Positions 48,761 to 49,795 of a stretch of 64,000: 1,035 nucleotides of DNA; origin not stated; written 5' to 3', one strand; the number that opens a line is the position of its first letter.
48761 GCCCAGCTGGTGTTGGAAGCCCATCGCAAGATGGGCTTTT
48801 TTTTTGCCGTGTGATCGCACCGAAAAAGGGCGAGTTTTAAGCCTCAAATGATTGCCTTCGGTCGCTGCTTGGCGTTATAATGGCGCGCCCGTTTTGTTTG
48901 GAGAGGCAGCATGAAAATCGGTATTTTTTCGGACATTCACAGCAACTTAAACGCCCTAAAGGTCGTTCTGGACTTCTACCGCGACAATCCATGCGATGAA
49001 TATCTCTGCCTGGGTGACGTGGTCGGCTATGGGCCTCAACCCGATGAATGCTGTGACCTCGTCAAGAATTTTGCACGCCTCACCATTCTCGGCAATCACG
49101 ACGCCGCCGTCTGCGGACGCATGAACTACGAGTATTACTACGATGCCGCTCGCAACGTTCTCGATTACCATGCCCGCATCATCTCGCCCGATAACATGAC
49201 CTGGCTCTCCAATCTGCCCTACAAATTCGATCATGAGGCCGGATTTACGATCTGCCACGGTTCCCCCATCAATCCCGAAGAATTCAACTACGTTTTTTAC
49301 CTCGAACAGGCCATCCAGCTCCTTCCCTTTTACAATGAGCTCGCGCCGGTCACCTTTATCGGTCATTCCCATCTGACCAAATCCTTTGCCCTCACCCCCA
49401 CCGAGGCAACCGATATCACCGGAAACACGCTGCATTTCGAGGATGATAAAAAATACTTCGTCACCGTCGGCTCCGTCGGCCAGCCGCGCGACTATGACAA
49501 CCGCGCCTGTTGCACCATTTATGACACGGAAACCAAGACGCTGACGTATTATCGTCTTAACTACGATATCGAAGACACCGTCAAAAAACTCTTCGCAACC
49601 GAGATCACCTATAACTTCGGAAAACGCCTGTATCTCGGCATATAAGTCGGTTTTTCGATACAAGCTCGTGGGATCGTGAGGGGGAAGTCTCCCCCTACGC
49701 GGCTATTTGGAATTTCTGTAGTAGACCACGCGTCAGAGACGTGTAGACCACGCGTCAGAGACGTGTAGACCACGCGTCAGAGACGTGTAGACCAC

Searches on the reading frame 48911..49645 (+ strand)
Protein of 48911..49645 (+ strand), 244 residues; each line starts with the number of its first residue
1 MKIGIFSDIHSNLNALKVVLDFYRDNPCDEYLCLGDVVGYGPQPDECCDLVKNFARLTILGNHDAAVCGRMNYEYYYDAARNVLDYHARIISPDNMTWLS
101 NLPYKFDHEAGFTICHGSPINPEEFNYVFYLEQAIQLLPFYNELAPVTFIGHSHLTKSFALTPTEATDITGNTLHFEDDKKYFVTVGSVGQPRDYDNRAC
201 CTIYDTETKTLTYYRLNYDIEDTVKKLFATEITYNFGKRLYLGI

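Call 31: find_homologous_proteins(query=window:48911-49645:+, max_evalue=1e-20)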
Query window:48911-49645:+ (244 aa): 7590 proteins with E <= 1e-20 among 8000 candidates; the best 120 are listed.
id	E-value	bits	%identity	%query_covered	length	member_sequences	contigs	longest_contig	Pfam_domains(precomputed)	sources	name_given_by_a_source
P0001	6.5e-168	575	100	100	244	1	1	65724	PF12850.13,PF00149.34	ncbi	-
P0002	4.5e-153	526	89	100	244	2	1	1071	PF12850.13,PF00149.34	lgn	-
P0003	5.4e-143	493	84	100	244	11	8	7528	PF12850.13,PF00149.34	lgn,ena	-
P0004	1.2e-136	472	80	100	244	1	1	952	PF12850.13,PF00149.34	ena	-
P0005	1.0e-135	469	80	100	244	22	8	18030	PF12850.13,PF00149.34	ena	-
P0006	1.1e-135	469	81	100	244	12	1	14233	PF12850.13,PF00149.34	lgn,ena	-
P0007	7.2e-134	463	80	100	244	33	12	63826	PF12850.13,PF00149.34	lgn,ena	-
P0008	1.1e-133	463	78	100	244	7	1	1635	PF12850.13,PF00149.34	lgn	-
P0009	2.3e-133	462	78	100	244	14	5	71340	PF12850.13,PF00149.34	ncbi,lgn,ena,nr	ncbi:MAG: metallophosphoesterase family protein [Proteobacteria bacterium]|nr:metallophosphoesterase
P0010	3.3e-133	461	79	100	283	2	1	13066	PF12850.13,PF00149.34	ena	-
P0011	6.2e-132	457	76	100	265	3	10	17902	PF12850.13,PF00149.34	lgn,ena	-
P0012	4.3e-130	451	76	100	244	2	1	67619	PF12850.13,PF00149.34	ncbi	-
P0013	1.4e-129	449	77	100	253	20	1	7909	PF12850.13,PF00149.34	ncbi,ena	-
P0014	2.0e-129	449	77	100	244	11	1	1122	PF12850.13,PF00149.34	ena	-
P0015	2.9e-129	448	76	100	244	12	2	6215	PF12850.13,PF00149.34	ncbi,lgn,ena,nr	ncbi:MAG: metallophosphoesterase family protein [Proteobacteria bacterium]|nr:metallophosphoesterase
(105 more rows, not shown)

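Call 32: find_encoding_contigs(protein=P0001, flank=2000, max_places=3)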
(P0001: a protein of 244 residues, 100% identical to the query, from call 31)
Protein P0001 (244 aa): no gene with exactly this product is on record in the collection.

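Call 33: find_encoding_contigs(protein=P0003, flank=6000, max_places=6)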
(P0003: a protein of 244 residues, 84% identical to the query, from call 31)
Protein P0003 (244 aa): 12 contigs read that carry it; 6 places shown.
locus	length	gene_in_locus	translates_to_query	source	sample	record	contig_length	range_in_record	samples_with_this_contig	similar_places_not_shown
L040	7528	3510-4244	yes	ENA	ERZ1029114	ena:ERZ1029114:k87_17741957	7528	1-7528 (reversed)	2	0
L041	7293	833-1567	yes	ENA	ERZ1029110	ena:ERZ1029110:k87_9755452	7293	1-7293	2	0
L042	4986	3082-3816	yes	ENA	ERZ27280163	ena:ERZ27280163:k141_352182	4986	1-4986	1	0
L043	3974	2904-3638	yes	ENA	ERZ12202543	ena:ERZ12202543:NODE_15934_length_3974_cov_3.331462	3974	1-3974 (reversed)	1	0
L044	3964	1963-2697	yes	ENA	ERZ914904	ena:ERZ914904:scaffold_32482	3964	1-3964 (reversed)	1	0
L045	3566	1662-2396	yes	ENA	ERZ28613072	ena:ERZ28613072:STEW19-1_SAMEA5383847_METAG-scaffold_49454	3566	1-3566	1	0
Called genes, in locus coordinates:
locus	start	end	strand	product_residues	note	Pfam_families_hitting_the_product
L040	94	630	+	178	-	-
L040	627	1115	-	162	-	-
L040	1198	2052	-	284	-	PF04717:Phage_base_V, PF20093:DUF6484 (weak)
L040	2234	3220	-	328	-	-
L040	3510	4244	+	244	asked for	PF00149:Metallophos, PF12850:Metallophos_2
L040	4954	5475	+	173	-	-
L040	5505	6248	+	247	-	PF13938:DUF4213, PF04016:DUF364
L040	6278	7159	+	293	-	PF01048:PNP_UDP_1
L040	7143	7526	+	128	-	?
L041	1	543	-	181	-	?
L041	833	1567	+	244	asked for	PF00149:Metallophos, PF12850:Metallophos_2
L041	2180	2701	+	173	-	-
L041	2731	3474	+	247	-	PF13938:DUF4213, PF04016:DUF364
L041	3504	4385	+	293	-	PF01048:PNP_UDP_1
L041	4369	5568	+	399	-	PF04055:Radical_SAM, PF12544:LAM_C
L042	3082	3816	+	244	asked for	PF00149:Metallophos, PF12850:Metallophos_2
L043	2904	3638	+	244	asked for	PF00149:Metallophos, PF12850:Metallophos_2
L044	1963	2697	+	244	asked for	PF00149:Metallophos, PF12850:Metallophos_2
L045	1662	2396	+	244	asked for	PF00149:Metallophos, PF12850:Metallophos_2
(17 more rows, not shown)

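Call 34: find_encoding_contigs(protein=P0007, flank=6000, max_places=4)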
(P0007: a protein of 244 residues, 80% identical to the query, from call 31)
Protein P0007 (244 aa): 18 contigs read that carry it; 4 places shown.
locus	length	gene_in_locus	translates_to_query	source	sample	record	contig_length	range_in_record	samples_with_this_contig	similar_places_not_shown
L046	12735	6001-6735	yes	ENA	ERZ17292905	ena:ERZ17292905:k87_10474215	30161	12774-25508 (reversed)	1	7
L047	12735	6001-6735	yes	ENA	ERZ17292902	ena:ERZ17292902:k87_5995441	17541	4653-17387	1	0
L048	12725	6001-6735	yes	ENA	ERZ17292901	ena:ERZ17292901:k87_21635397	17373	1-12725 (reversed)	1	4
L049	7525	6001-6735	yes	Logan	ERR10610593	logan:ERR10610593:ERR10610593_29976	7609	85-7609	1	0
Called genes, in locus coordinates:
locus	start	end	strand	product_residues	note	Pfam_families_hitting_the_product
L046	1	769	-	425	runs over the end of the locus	PF00905:Transpeptidase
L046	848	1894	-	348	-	PF00483:NTP_transferase, PF22640:ManC_GMP_beta-helix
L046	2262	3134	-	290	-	-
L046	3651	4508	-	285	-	PF04717:Phage_base_V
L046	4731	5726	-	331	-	-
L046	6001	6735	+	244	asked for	PF00149:Metallophos, PF12850:Metallophos_2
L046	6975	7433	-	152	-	-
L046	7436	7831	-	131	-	PF15057:DUF4537 (faint), PF21744:BAHCC1-like_Tudor (weak), PF18115:Tudor_3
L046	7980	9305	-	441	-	PF05195:AMP_N, PF00557:Peptidase_M24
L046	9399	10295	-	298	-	-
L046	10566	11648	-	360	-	PF02618:YceG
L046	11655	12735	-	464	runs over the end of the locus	PF00565:SNase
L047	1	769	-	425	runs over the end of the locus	PF00905:Transpeptidase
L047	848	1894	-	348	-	PF00483:NTP_transferase, PF22640:ManC_GMP_beta-helix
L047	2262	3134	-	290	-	-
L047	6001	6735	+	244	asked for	PF00149:Metallophos, PF12850:Metallophos_2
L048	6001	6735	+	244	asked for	PF00149:Metallophos, PF12850:Metallophos_2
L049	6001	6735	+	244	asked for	PF00149:Metallophos, PF12850:Metallophos_2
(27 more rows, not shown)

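Call 75: find_encoding_contigs(protein=P0011, flank=8000, max_places=5)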
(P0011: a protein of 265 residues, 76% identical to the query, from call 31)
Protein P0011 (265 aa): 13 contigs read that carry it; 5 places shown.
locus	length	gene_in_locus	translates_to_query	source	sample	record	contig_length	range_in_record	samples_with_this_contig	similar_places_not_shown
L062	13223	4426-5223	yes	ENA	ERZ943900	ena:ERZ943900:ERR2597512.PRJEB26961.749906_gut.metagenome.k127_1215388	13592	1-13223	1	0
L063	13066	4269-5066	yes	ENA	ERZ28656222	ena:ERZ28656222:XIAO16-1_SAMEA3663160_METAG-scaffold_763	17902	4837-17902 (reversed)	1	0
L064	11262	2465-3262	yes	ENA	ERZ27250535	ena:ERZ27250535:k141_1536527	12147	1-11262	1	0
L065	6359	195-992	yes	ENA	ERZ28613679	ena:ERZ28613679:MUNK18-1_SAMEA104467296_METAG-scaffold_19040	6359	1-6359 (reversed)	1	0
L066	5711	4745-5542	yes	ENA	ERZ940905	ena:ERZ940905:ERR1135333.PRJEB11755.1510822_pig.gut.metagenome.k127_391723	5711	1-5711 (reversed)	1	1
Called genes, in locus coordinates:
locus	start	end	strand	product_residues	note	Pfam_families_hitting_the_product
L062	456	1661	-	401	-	PF04055:Radical_SAM, PF12544:LAM_C (weak)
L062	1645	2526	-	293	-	PF01048:PNP_UDP_1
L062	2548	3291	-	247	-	PF13938:DUF4213, PF04016:DUF364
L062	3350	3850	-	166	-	-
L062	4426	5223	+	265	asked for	PF00149:Metallophos, PF12850:Metallophos_2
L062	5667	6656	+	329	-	-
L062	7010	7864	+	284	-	PF04717:Phage_base_V, PF20093:DUF6484 (weak)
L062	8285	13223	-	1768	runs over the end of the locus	?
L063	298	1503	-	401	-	PF04055:Radical_SAM, PF12544:LAM_C (weak)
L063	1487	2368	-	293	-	PF01048:PNP_UDP_1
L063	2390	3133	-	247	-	PF13938:DUF4213, PF04016:DUF364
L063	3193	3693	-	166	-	-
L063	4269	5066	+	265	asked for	PF00149:Metallophos, PF12850:Metallophos_2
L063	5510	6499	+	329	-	-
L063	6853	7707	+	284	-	PF04717:Phage_base_V, PF20093:DUF6484 (weak)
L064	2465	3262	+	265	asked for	PF00149:Metallophos, PF12850:Metallophos_2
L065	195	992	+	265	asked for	PF00149:Metallophos, PF12850:Metallophos_2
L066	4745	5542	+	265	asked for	PF00149:Metallophos, PF12850:Metallophos_2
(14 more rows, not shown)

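Call 76: find_encoding_contigs(protein=P0006, flank=8000, max_places=3)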
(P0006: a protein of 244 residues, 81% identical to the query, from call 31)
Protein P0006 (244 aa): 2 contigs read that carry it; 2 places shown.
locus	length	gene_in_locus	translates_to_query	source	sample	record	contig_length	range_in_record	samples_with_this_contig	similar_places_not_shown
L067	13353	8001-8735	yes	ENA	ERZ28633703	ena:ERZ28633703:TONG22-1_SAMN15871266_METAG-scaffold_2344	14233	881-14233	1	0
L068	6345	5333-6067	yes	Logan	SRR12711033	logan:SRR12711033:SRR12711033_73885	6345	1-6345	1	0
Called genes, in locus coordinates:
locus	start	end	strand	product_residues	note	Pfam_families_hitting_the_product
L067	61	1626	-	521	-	-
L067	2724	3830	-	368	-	PF10502:Peptidase_S26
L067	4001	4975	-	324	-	PF16697:Yop-YscD_cpl (faint), PF00498:FHA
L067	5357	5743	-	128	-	PF01245:Ribosomal_L19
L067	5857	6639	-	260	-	PF01746:tRNA_m1G_MT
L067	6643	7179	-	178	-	PF01782:RimM, PF05239:PRC (weak), PF24986:PRC_RimM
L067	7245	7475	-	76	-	PF13083:KH_KhpA-B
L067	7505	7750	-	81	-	PF00886:Ribosomal_S16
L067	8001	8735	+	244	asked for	PF00149:Metallophos, PF12850:Metallophos_2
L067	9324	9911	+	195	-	-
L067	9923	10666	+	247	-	PF13938:DUF4213, PF04016:DUF364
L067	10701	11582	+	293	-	PF01048:PNP_UDP_1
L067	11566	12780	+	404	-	PF04055:Radical_SAM, PF12544:LAM_C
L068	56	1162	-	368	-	PF10502:Peptidase_S26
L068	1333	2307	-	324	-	PF16697:Yop-YscD_cpl (faint), PF00498:FHA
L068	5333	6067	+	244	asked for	PF00149:Metallophos, PF12850:Metallophos_2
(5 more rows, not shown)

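Call 100: list_cluster_members(proteins=[P0122, P0001, P0121])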
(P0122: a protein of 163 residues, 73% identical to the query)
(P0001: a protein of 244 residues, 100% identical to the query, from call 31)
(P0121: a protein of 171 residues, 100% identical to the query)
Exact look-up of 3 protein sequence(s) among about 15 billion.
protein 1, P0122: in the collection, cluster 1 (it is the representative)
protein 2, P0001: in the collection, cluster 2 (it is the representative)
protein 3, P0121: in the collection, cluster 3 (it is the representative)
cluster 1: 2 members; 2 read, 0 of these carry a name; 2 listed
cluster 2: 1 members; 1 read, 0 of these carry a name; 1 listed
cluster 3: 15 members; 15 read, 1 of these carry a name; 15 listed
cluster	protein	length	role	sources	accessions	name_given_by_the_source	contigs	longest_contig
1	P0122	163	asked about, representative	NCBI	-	-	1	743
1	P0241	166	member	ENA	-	-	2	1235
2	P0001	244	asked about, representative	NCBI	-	-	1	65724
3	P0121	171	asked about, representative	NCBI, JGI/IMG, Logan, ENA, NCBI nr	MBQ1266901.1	MAG: transposase [Proteobacteria bacterium] | REP element-mobilizing transposase RayT | transposase [Pseudomonadota bacterium]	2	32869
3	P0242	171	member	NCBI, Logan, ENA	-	-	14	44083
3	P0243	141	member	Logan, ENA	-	-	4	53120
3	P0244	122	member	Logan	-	-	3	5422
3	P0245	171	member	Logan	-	-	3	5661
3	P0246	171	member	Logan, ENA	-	-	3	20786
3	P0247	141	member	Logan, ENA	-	-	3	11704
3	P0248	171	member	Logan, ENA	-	-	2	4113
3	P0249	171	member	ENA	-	-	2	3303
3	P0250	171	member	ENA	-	-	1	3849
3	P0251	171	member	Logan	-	-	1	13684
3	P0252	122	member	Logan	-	-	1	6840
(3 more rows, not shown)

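Call 101: find_encoding_contigs(protein=P0242, flank=10000, max_places=8)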
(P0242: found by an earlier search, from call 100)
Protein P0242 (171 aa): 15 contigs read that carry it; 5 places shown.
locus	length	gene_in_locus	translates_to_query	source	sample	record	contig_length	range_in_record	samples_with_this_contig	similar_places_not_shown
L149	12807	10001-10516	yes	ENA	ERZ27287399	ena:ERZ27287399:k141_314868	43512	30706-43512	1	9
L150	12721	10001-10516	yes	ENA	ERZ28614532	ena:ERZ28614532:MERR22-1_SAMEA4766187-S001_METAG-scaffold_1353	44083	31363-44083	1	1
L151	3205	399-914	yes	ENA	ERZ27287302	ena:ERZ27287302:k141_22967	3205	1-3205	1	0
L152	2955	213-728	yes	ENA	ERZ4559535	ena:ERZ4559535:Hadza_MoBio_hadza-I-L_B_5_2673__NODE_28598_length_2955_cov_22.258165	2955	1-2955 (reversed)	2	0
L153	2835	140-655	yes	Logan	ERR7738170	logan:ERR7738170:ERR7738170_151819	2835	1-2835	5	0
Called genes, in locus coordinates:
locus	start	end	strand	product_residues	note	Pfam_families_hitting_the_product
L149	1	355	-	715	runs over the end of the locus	PF03734:YkuD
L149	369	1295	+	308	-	-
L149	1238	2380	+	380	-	PF02881:SRP54_N (weak), PF25199:nSTAND_NTPase5 (weak), PF06414:Zeta_toxin (weak), PF00448:SRP54, PF07015:VirC1 (weak)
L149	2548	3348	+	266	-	-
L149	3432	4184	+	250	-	PF13505:OMP_b-brl (weak)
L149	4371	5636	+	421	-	-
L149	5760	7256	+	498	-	PF16697:Yop-YscD_cpl, PF00498:FHA, PF00158:Sigma54_activat, PF14532:Sigma54_activ_2, PF07724:AAA_2 (weak), PF07728:AAA_5, PF25601:AAA_lid_14, PF02954:HTH_8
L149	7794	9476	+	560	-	-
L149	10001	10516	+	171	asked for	PF01797:Y1_Tnp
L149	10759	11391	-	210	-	PF00300:His_Phos_1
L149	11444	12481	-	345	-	PF18050:Cyclophil_like2, PF12682:Flavodoxin_4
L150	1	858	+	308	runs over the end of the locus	-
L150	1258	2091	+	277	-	PF02881:SRP54_N (weak), PF25199:nSTAND_NTPase5 (weak), PF06414:Zeta_toxin (weak), PF13604:AAA_30 (faint), PF00448:SRP54, PF07015:VirC1 (weak)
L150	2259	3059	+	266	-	-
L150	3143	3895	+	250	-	PF13505:OMP_b-brl (weak)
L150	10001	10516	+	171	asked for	PF01797:Y1_Tnp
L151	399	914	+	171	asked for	PF01797:Y1_Tnp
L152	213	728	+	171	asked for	PF01797:Y1_Tnp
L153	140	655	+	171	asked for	PF01797:Y1_Tnp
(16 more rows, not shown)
